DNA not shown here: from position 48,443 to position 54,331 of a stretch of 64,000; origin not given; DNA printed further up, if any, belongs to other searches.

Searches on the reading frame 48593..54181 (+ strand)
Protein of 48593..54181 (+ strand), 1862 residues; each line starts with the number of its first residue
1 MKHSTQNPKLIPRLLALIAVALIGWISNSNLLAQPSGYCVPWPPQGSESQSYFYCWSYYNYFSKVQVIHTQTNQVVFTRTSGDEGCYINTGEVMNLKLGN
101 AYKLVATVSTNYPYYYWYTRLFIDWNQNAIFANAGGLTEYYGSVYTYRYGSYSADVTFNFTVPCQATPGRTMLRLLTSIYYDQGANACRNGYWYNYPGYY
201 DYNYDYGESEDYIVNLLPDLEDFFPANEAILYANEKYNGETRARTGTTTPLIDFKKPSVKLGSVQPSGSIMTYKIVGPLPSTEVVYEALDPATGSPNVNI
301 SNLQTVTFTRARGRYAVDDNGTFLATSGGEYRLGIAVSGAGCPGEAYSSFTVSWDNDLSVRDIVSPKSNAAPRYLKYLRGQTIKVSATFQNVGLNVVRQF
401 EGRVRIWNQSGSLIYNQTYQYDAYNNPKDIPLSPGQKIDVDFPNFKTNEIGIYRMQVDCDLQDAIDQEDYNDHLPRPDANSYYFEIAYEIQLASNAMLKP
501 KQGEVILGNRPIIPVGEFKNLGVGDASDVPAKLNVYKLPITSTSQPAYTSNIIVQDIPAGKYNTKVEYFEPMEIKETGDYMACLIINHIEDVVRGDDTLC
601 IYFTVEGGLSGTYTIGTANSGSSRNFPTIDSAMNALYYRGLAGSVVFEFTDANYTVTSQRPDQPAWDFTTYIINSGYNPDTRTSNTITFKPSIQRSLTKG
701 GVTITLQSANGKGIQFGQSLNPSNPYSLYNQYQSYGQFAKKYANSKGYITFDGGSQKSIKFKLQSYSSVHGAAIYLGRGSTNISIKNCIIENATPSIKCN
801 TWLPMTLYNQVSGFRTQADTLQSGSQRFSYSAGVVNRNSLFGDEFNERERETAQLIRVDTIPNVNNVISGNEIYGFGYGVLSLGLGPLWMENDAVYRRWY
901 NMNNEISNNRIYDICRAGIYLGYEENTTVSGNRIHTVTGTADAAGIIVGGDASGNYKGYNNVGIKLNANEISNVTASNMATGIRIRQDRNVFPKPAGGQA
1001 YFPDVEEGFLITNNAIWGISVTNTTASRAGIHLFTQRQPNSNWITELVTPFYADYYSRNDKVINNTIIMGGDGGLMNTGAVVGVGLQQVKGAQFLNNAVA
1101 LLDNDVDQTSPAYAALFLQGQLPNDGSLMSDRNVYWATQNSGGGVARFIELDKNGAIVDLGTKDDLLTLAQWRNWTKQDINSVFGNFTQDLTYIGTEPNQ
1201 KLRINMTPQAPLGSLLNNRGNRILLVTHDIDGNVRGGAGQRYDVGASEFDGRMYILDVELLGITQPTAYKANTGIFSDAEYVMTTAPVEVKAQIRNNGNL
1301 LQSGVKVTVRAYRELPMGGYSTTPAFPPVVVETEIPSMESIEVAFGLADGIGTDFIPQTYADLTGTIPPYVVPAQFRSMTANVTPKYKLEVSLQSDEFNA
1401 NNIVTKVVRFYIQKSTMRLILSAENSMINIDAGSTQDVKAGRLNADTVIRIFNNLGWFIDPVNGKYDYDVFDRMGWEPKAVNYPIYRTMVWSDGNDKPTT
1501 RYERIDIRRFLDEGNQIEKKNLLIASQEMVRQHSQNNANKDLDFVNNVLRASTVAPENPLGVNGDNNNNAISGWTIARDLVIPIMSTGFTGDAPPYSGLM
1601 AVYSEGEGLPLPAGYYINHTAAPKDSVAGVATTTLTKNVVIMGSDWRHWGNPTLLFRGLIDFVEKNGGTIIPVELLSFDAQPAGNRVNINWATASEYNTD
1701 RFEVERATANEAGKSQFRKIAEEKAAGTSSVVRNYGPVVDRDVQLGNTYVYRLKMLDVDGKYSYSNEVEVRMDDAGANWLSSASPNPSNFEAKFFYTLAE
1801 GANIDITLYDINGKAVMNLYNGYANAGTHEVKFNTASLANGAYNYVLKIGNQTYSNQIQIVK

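Call 88: search_protein_families(library=pfam, proteins=[window:48593-54181:+], max_evalue=0.01)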
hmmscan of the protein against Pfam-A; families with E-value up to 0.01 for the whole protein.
window:48593-54181:+ (1862 aa): 3 families
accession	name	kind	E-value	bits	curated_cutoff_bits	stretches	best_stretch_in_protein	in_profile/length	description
PF20009.4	GEVED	-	2.7e-09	38.1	24.4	1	118-215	1-78/78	GEVED domain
PF13229.12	Beta_helix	-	1.5e-07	31.6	25.9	1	865-943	33-115/158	Right handed beta helix region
PF18962.6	Por_Secre_tail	-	1.4e-05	25.7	27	1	1785-1858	3-73/75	Secretion system C-terminal sorting domain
